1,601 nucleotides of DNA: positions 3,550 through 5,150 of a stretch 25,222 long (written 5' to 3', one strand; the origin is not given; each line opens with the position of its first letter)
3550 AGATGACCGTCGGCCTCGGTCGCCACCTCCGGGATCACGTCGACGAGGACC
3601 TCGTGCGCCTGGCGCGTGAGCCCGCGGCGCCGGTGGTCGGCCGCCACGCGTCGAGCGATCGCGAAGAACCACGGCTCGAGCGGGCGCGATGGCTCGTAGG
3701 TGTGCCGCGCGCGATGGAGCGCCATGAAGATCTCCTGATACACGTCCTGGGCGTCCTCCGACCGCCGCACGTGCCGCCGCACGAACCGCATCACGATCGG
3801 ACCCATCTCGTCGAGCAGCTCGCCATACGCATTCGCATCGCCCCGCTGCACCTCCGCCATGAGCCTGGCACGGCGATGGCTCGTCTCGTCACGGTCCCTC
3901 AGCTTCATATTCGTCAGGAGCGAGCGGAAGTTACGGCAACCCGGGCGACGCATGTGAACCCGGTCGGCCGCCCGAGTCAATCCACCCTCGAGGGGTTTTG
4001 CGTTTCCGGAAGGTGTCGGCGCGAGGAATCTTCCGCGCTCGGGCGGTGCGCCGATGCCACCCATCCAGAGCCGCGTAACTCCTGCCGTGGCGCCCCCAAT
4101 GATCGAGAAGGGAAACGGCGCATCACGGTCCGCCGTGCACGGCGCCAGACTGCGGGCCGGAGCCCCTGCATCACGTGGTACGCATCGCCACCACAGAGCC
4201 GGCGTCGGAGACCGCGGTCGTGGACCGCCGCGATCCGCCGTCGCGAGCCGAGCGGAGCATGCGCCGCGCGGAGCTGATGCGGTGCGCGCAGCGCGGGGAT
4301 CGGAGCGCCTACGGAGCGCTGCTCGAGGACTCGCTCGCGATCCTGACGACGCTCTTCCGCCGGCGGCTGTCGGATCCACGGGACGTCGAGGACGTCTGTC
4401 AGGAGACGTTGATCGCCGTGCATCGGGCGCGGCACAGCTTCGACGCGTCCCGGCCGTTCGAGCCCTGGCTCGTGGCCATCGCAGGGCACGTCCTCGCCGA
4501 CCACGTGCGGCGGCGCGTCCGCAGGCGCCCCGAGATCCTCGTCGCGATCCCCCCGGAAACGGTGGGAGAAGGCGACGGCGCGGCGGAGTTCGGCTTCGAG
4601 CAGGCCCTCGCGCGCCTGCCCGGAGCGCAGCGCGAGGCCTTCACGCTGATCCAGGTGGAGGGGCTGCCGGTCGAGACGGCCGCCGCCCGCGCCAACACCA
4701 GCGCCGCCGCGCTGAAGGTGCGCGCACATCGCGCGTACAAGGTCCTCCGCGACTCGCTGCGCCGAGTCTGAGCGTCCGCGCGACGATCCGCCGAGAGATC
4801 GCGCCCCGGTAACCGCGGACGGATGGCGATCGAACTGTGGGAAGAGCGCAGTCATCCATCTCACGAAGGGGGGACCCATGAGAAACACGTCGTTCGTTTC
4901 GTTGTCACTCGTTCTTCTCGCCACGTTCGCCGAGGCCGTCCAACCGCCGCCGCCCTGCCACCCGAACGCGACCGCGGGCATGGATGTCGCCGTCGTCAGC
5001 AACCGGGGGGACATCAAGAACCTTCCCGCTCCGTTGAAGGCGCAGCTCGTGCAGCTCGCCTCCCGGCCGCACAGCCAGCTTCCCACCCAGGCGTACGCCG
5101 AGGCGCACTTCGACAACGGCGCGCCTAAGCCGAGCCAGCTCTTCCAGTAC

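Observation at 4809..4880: Exact SigF-type promoter in front of the unknown secreted protein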

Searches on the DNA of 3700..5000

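Call 80: search_rna_families(source=window, start=3700, end=5000, threshold=evalue, max_evalue=1)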
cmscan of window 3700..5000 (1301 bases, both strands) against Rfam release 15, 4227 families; matches with E-value up to 1: 0.
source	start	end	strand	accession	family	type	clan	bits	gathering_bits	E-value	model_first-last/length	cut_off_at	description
